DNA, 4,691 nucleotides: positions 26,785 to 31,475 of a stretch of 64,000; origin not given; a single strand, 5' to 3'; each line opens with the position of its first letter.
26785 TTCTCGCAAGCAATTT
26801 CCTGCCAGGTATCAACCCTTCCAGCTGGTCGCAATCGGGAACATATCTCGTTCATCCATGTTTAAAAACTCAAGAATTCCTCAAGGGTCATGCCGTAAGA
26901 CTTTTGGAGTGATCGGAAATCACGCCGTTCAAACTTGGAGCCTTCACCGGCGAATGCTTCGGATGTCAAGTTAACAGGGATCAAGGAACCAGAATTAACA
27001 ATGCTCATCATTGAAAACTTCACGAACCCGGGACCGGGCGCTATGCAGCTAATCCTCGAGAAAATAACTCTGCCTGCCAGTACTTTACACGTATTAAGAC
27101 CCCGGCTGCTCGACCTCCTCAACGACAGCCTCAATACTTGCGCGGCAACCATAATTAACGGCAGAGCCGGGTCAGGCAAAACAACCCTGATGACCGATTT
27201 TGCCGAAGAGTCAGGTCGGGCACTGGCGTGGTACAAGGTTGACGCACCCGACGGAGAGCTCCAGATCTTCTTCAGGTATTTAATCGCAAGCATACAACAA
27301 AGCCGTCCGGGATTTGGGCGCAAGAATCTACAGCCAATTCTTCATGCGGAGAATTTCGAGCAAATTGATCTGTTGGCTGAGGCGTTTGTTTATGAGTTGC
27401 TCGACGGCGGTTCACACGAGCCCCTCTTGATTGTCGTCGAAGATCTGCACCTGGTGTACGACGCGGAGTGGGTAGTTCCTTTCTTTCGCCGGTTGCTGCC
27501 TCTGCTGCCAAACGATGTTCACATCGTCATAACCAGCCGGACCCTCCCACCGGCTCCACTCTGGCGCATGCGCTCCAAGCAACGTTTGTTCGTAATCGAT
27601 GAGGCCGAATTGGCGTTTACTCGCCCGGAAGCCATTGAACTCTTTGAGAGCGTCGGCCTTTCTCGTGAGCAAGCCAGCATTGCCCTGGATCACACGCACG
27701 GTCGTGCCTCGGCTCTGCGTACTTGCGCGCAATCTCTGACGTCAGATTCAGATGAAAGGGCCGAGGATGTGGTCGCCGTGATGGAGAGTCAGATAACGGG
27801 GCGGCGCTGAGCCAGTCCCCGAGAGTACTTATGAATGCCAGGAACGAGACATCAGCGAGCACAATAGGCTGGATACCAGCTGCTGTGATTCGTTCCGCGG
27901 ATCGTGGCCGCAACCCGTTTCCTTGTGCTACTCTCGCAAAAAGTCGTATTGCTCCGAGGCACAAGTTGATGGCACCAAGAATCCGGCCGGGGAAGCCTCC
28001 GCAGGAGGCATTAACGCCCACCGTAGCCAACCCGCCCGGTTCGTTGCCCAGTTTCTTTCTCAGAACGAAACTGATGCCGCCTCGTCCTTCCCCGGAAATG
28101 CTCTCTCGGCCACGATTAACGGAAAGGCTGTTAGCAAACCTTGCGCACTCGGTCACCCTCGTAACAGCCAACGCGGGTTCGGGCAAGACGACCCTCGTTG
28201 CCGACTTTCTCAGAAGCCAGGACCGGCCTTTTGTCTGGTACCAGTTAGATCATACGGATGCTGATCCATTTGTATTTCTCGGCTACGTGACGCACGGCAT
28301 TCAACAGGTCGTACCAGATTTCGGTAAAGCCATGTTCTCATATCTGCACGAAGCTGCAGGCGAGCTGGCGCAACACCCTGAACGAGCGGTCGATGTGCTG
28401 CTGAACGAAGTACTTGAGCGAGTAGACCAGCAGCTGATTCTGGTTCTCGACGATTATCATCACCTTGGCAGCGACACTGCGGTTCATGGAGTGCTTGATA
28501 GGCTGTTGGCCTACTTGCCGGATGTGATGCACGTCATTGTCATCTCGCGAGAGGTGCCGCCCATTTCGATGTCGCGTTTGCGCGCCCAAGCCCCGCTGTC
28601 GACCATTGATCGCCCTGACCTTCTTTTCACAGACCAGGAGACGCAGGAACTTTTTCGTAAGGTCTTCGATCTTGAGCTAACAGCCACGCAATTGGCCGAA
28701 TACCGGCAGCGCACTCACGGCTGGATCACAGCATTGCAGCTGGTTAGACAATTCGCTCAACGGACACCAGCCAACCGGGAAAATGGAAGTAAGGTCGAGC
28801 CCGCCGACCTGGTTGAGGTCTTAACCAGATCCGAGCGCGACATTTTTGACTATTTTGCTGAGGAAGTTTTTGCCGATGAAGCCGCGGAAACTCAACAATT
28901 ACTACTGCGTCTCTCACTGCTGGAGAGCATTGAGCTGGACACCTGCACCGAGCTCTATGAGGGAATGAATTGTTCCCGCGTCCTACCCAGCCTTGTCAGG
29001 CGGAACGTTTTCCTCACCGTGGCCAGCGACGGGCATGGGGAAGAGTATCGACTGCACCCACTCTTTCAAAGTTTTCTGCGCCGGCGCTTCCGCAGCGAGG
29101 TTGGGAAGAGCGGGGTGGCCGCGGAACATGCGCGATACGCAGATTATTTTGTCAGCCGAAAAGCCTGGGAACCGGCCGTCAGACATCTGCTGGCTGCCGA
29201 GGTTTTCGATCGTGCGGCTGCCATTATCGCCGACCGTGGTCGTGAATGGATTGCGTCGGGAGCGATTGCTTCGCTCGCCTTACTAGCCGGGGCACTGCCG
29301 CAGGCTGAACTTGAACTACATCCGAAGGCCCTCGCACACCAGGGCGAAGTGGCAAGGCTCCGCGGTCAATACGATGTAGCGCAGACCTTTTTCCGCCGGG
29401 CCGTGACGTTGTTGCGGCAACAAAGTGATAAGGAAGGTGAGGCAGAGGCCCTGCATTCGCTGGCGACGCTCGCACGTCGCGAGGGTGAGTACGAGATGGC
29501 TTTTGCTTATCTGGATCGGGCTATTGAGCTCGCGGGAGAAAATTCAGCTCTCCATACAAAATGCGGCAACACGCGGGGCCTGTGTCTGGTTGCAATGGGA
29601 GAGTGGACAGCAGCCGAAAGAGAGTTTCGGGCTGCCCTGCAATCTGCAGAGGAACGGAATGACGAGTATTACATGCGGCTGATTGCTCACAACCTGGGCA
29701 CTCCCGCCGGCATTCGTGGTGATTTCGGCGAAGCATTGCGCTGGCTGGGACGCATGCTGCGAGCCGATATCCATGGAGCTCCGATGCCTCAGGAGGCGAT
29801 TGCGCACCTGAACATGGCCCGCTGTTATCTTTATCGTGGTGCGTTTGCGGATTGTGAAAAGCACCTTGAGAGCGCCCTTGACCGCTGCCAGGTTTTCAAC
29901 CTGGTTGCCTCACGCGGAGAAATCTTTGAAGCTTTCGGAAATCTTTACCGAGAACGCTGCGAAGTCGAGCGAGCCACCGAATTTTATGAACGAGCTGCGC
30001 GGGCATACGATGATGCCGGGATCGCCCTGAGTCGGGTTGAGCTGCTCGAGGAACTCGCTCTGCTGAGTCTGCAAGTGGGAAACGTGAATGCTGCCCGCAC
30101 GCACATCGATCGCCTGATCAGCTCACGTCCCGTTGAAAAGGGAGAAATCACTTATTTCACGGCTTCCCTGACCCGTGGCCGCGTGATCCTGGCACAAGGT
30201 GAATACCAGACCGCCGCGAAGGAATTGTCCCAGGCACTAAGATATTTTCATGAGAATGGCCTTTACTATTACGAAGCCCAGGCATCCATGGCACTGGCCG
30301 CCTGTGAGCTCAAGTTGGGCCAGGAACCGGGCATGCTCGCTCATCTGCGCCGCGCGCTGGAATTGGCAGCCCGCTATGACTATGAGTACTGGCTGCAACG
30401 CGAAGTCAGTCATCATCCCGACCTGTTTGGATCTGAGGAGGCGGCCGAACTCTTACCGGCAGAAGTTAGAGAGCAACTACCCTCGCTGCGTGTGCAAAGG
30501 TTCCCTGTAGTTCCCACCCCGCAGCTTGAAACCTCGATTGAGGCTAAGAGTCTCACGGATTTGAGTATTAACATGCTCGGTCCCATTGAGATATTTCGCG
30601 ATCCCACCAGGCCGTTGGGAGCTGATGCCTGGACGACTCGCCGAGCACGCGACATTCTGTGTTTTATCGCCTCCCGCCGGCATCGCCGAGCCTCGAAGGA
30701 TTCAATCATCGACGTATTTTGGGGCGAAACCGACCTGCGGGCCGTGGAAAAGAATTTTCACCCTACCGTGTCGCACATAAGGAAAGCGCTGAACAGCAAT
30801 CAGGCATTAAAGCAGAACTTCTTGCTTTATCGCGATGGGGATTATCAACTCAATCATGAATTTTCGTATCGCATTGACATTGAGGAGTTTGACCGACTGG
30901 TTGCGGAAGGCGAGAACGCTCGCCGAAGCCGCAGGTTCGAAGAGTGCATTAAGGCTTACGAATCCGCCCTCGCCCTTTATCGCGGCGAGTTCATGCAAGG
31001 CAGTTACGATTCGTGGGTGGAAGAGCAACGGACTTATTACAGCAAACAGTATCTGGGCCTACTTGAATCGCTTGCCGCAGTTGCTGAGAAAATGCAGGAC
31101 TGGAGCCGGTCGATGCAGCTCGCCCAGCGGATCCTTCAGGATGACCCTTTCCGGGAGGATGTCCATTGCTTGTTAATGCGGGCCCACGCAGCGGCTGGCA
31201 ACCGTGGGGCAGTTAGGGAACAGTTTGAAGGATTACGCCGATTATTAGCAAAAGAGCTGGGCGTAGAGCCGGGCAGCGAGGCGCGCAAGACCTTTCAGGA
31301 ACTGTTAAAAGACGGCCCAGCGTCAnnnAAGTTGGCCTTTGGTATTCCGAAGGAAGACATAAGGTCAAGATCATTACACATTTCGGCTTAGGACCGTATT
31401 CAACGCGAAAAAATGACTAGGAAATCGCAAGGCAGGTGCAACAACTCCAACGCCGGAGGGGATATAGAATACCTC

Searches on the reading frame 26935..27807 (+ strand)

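Call 11: search_protein_families(library=pfam, proteins=[window:26935-27807:+], max_evalue=0.0001)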
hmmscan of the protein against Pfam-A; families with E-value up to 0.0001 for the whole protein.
window:26935-27807:+ (291 aa): 2 families
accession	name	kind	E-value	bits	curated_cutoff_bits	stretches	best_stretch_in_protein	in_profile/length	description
PF13191.12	AAA_16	-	1.1e-06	29.7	32.6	1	57-190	11-158/167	AAA ATPase domain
PF13401.12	AAA_22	-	2.8e-06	28.1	27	0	68-174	4-96/130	AAA domain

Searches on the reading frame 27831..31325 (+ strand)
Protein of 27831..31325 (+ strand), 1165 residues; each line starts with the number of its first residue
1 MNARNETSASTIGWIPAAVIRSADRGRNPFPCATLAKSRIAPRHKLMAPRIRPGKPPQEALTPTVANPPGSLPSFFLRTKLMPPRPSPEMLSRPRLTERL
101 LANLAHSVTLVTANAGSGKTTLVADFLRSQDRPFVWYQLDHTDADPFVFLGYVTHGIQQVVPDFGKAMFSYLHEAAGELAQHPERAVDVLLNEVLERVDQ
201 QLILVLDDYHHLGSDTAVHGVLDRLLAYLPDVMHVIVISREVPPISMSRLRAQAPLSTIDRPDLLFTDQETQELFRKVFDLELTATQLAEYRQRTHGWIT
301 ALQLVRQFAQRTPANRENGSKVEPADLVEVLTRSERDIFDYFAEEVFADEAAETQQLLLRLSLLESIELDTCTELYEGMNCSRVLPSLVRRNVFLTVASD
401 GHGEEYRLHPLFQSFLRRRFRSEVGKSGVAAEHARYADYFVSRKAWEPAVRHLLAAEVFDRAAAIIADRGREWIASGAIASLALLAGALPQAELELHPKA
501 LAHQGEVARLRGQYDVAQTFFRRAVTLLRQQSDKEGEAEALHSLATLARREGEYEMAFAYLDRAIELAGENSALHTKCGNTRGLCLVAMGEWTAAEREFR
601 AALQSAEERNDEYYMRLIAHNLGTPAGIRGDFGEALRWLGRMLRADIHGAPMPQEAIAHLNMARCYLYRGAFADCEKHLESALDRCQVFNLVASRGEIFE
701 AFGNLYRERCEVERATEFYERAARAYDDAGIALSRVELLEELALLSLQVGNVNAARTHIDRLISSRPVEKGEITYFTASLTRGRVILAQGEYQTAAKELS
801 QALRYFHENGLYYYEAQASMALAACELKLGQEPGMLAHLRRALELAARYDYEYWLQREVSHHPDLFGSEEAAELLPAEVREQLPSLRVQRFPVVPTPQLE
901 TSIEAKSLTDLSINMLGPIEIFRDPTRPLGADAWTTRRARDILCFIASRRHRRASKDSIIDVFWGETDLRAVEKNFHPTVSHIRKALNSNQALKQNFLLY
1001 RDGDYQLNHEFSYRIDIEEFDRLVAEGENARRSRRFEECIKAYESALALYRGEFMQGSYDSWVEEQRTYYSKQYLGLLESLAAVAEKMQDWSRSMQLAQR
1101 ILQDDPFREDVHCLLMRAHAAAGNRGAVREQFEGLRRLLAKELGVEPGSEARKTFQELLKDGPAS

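Call 12: search_protein_families(library=pfam, proteins=[window:27831-31325:+], max_evalue=0.0001)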
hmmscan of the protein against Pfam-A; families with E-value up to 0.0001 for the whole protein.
window:27831-31325:+ (1165 aa): 10 families
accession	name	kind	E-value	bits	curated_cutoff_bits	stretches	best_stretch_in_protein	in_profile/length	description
PF03704.23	BTAD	-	3.4e-26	92.8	22.1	1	1015-1159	1-146/146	Bacterial transcriptional activator domain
PF07719.23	TPR_2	-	2.1e-19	68.4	27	0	538-571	1-34/34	Tetratricopeptide repeat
PF13424.12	TPR_12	-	8.6e-19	68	30.1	2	503-568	8-75/77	Tetratricopeptide repeat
PF00515.34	TPR_1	-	1.8e-10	40.6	27.8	0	538-569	1-32/34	Tetratricopeptide repeat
PF17874.7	TPR_MalT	-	3.3e-10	40.2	45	1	582-846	7-270/336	MalT-like TPR region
PF13428.12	TPR_14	-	3.5e-08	33.8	23.5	0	539-576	2-39/44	Tetratricopeptide repeat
PF13191.12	AAA_16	-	3.2e-06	28.2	32.6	1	107-238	25-167/167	AAA ATPase domain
PF13401.12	AAA_22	-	5.1e-06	27.3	27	1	107-219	6-98/130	AAA domain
PF13176.12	TPR_7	-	7.2e-05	23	27.9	0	540-569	1-30/36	Tetratricopeptide repeat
PF13181.12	TPR_8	-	9.2e-05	22.8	25.7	0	538-570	1-33/34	Tetratricopeptide repeat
